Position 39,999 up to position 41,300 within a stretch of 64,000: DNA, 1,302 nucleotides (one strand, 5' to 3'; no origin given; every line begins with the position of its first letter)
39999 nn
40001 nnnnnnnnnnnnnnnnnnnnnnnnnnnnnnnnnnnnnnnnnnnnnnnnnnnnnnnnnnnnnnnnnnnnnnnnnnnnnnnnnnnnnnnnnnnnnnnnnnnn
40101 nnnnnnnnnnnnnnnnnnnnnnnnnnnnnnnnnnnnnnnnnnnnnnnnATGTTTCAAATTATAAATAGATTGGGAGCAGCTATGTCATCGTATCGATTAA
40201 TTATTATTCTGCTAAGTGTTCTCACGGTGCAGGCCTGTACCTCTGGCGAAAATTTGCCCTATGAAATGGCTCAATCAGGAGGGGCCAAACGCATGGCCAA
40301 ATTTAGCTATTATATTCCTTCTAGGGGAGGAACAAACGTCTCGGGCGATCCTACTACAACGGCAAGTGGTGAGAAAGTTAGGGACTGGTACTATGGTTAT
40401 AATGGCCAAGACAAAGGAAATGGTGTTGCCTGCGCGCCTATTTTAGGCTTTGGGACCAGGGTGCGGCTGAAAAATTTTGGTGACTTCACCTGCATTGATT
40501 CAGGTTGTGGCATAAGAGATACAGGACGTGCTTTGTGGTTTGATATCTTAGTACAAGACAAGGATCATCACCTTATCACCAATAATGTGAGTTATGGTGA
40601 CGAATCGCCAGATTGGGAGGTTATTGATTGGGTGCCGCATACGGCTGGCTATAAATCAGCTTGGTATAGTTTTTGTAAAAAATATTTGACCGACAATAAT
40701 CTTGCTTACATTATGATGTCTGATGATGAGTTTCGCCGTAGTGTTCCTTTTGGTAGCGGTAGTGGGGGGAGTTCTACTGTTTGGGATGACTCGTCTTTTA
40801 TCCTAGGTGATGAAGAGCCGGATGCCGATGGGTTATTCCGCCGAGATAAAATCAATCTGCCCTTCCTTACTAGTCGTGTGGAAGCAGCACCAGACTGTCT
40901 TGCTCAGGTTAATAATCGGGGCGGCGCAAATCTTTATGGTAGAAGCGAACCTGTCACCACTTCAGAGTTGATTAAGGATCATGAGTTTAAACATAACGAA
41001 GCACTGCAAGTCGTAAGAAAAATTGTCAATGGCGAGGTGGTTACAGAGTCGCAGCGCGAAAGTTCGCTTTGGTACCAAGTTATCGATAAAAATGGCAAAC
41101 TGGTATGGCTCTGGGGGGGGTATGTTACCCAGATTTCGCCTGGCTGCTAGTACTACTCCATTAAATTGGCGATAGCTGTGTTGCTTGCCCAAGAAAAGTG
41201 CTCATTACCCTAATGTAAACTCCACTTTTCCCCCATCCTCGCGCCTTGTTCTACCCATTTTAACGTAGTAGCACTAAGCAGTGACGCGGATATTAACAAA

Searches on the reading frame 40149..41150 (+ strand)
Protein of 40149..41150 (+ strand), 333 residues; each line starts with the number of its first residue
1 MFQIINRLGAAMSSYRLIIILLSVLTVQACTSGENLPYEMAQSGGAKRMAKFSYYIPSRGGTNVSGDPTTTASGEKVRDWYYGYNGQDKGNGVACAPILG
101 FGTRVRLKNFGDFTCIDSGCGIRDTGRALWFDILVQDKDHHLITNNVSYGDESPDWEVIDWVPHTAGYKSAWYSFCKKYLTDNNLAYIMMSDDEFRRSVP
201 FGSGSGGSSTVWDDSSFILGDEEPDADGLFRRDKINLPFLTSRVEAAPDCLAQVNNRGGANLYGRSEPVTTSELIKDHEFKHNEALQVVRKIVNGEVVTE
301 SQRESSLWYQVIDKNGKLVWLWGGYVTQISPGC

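Call 56: search_protein_families(library=pfam, proteins=[window:40149-41150:+], max_evalue=1)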
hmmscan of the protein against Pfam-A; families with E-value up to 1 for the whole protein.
window:40149-41150:+ (333 aa): 3 families
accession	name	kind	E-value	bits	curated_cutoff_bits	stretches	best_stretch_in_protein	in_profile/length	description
PF08239.17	SH3_3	-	0.011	16.3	27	1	288-326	15-53/54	Bacterial SH3 domain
PF13774.12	Longin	-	0.017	15.4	26.2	1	178-201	26-49/84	Regulated-SNARE-like domain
PF18586.7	zf-CCCH_7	-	0.15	12.9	25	1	286-319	14-48/90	Chromatin remodeling factor Mit1 C-terminal Zn finger 1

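Call 71: find_homologous_proteins(query=window:40149-41150:+, max_evalue=0.001)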
Query window:40149-41150:+ (333 aa): 3 proteins with E <= 0.001 among 930 candidates.
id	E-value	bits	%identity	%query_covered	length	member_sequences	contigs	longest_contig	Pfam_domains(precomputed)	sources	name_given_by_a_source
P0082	9.2e-223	757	100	97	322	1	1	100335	-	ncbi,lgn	-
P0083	4.8e-169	580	76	97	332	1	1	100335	-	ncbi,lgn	-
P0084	5.4e-77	277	56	72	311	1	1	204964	-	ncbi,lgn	-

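Call 72: find_encoding_contigs(protein=P0084, flank=10000, max_places=2)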
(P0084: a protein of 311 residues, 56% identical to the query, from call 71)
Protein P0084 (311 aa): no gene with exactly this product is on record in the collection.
